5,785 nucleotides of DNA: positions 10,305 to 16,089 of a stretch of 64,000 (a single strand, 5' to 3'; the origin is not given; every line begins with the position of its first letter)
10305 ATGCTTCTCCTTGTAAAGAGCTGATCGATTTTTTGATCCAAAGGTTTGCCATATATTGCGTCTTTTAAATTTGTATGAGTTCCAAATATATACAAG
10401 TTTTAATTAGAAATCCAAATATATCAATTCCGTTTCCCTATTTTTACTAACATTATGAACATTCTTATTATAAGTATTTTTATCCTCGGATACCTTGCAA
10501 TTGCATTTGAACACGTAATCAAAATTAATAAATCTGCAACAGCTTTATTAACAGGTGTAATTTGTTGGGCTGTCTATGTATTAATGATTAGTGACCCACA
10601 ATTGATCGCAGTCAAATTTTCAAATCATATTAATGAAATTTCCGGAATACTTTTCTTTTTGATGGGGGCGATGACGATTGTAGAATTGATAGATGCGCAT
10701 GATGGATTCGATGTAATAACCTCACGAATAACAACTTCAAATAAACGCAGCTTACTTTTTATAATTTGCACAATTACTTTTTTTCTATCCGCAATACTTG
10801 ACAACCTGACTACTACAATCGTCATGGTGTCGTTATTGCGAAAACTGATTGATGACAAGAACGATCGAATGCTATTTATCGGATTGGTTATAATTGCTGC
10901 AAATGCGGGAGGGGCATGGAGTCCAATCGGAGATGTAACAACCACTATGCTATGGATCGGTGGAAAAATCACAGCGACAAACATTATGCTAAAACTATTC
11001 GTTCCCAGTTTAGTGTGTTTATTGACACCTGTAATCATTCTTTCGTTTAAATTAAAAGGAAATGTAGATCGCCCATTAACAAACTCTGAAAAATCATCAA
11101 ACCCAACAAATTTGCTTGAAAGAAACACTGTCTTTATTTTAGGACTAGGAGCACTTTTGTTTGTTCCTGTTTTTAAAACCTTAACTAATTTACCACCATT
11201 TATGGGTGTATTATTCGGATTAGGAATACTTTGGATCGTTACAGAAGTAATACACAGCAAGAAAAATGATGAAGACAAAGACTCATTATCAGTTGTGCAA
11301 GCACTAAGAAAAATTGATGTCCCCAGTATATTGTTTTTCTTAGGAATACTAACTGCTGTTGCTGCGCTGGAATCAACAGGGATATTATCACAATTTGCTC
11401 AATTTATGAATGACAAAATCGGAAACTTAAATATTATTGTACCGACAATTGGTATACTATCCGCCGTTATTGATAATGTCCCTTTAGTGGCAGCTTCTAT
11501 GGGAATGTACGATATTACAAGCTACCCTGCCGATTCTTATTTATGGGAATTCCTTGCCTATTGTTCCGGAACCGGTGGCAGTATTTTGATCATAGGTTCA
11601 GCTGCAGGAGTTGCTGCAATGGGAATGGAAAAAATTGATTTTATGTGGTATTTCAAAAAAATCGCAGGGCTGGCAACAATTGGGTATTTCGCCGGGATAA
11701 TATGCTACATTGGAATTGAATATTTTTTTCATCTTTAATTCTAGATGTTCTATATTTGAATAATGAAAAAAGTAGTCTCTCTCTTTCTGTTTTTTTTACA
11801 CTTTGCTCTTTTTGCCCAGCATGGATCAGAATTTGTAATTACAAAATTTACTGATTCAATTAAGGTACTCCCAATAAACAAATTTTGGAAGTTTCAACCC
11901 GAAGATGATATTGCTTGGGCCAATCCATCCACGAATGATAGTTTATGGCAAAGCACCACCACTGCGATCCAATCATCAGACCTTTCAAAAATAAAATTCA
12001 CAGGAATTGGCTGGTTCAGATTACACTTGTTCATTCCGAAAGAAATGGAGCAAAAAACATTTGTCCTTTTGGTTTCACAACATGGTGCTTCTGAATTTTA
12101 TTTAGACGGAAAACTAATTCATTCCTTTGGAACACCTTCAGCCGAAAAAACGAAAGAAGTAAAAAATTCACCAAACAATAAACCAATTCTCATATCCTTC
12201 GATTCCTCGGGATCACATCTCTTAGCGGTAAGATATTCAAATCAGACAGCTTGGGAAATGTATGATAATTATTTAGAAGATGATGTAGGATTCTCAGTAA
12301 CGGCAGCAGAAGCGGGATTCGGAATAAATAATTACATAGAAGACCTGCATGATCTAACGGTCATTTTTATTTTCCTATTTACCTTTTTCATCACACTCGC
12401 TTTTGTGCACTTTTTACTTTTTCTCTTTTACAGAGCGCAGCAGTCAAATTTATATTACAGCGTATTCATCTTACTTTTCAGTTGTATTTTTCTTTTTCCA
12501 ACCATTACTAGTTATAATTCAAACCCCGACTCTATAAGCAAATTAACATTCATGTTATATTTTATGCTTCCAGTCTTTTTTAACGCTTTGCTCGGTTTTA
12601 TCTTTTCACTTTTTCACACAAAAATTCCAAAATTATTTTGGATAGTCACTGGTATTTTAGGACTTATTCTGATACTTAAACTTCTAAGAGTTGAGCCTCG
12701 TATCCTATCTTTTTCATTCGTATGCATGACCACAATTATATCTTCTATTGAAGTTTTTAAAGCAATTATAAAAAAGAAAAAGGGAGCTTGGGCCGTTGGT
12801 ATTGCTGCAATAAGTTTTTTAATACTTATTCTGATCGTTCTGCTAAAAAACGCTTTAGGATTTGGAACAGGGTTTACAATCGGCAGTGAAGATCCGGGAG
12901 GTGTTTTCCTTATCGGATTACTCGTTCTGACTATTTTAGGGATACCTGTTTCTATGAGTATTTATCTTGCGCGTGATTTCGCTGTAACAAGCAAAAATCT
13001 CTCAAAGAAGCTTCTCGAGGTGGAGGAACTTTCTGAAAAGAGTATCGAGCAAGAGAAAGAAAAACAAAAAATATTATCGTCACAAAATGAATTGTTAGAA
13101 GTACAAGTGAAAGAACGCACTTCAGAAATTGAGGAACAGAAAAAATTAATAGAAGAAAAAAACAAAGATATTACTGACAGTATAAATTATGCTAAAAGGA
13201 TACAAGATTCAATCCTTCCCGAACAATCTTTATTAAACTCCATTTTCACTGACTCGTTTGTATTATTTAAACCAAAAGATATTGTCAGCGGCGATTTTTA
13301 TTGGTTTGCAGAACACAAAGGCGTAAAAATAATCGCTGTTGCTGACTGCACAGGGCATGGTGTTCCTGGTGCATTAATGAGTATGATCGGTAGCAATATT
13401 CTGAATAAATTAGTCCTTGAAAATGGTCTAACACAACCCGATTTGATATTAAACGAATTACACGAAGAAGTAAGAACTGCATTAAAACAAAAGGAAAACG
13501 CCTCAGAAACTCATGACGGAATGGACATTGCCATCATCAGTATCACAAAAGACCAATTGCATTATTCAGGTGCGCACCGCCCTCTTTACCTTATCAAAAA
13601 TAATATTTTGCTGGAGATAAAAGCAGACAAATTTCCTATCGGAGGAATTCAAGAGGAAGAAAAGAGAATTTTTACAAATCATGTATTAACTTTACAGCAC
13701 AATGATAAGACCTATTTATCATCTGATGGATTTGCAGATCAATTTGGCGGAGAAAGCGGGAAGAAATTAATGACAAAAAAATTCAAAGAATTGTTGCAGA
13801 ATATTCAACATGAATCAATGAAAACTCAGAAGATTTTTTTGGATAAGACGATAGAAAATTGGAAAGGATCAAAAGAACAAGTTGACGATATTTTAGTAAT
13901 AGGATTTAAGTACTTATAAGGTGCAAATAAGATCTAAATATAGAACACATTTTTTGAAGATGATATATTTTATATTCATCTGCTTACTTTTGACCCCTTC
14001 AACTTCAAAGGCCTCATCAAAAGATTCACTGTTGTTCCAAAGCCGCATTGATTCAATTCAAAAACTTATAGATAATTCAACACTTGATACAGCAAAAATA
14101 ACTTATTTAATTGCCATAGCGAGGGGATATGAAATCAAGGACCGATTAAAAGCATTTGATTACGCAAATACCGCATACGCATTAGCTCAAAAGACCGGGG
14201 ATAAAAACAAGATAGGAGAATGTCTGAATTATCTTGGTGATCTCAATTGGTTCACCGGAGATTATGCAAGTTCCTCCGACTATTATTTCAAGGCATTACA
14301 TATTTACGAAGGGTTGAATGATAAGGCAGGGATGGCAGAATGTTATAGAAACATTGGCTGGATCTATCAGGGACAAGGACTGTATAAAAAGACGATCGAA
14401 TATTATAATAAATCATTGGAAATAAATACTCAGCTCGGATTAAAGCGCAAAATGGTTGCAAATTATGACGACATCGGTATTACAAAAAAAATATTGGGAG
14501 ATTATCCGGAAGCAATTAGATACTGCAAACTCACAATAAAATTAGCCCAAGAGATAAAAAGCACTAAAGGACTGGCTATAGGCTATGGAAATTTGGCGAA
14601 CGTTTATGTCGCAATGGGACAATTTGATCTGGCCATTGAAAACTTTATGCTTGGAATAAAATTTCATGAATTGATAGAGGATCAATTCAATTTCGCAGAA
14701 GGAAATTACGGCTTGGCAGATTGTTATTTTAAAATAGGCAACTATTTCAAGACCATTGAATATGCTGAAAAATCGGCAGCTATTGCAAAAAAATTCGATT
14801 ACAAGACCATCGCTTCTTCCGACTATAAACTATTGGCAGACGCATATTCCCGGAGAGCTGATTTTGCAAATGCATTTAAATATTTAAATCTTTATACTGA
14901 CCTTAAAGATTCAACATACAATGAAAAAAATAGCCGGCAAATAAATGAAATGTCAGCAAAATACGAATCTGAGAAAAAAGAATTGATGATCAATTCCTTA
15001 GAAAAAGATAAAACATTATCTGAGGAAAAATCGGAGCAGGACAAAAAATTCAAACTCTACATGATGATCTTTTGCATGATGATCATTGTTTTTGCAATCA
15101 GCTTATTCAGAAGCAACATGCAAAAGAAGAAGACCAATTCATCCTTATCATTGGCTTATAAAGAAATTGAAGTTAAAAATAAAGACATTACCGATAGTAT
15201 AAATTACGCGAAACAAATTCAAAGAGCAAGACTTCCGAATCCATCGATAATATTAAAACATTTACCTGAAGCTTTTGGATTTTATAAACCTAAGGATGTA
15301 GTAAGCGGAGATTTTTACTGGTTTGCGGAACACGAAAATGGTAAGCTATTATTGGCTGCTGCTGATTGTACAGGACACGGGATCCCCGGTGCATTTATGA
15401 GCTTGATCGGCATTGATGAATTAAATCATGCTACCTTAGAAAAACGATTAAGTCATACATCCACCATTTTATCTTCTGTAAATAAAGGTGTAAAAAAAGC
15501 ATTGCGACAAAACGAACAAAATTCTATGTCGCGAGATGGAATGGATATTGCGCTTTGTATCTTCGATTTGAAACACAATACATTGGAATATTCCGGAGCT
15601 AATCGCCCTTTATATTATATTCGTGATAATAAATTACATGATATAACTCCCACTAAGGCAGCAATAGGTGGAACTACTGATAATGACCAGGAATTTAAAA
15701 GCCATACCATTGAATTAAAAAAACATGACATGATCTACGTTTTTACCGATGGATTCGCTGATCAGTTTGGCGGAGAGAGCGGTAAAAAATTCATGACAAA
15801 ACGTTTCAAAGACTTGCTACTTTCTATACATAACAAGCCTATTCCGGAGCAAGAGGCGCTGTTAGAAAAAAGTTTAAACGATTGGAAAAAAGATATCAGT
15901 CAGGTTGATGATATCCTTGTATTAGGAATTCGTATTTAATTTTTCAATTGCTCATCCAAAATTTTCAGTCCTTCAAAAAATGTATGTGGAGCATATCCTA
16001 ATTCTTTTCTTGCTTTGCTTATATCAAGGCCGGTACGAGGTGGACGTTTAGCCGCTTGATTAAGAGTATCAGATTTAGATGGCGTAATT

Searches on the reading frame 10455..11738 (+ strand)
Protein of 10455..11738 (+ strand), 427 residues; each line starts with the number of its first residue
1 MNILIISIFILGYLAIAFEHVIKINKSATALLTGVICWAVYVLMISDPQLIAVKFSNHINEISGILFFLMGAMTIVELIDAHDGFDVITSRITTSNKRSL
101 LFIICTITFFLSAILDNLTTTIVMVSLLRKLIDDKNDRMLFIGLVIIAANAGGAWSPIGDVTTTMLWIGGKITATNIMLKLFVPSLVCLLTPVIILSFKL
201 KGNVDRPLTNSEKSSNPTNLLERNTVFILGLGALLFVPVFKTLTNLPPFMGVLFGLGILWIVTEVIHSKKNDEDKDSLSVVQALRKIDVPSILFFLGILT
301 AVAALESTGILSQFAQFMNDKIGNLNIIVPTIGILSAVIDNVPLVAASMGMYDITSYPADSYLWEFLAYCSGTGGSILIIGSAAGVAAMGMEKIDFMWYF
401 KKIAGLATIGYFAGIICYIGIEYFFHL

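Call 60: search_protein_families(library=pfam, proteins=[window:10455-11738:+], max_evalue=0.00001)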
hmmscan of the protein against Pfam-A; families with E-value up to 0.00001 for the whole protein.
window:10455-11738:+ (427 aa): 1 family
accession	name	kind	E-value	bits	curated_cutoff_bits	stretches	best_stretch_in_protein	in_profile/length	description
PF03600.22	CitMHS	-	4.6e-35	121.7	31.9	1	13-352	1-318/336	Citrate transporter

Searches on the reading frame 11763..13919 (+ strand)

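Call 60: search_protein_families(library=pfam, proteins=[window:11763-13919:+], max_evalue=0.00001)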
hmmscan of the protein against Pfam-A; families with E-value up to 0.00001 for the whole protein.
window:11763-13919:+ (718 aa): 2 families
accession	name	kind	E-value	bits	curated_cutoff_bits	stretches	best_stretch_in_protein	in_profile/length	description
PF07228.17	SpoIIE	-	1.9e-16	61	25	1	523-714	6-188/192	Stage II sporulation protein E (SpoIIE)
PF07695.17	7TMR-DISM_7TM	-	2.2e-06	28.2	29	1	200-363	3-173/205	7TM diverse intracellular signalling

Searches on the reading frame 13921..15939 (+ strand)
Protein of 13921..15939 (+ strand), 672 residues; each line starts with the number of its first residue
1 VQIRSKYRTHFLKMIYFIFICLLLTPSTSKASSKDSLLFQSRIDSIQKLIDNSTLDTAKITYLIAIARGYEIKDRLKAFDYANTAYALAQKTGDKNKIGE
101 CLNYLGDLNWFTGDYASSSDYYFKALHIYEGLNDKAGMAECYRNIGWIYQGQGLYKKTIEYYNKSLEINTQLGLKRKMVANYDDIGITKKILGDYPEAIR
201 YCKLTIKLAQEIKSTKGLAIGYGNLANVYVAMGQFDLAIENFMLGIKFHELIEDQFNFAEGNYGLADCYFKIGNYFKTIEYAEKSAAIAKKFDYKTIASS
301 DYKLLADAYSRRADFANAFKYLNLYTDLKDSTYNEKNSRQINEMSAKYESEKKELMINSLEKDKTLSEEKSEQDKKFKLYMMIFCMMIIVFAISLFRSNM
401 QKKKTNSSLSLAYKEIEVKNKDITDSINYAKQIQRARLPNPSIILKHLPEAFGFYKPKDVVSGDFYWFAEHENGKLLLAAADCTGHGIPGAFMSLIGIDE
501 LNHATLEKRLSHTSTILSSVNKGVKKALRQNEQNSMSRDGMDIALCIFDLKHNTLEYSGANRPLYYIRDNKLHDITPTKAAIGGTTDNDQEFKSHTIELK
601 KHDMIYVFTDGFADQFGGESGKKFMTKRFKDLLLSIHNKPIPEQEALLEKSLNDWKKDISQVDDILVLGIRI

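Call 60: search_protein_families(library=pfam, proteins=[window:13921-15939:+], max_evalue=0.00001)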
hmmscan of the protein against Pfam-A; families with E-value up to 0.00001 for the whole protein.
window:13921-15939:+ (672 aa): 7 families
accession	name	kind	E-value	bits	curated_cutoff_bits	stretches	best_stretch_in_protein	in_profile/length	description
PF13424.12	TPR_12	-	2.7e-31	108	30.1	2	184-242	8-68/77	Tetratricopeptide repeat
PF07228.17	SpoIIE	-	1.3e-18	68.1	25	1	473-671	2-190/192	Stage II sporulation protein E (SpoIIE)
PF00515.34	TPR_1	-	2.5e-15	56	27.8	1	139-169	1-31/34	Tetratricopeptide repeat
PF13181.12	TPR_8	-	1.4e-10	40.9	25.7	0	139-169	1-31/34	Tetratricopeptide repeat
PF07719.23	TPR_2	-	2e-10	40.4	27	0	139-169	1-31/34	Tetratricopeptide repeat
PF13374.12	TPR_10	-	9.9e-09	35.4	27.5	0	139-169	2-32/42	Tetratricopeptide repeat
PF13176.12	TPR_7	-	1.8e-06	28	27.9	0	223-240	3-20/36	Tetratricopeptide repeat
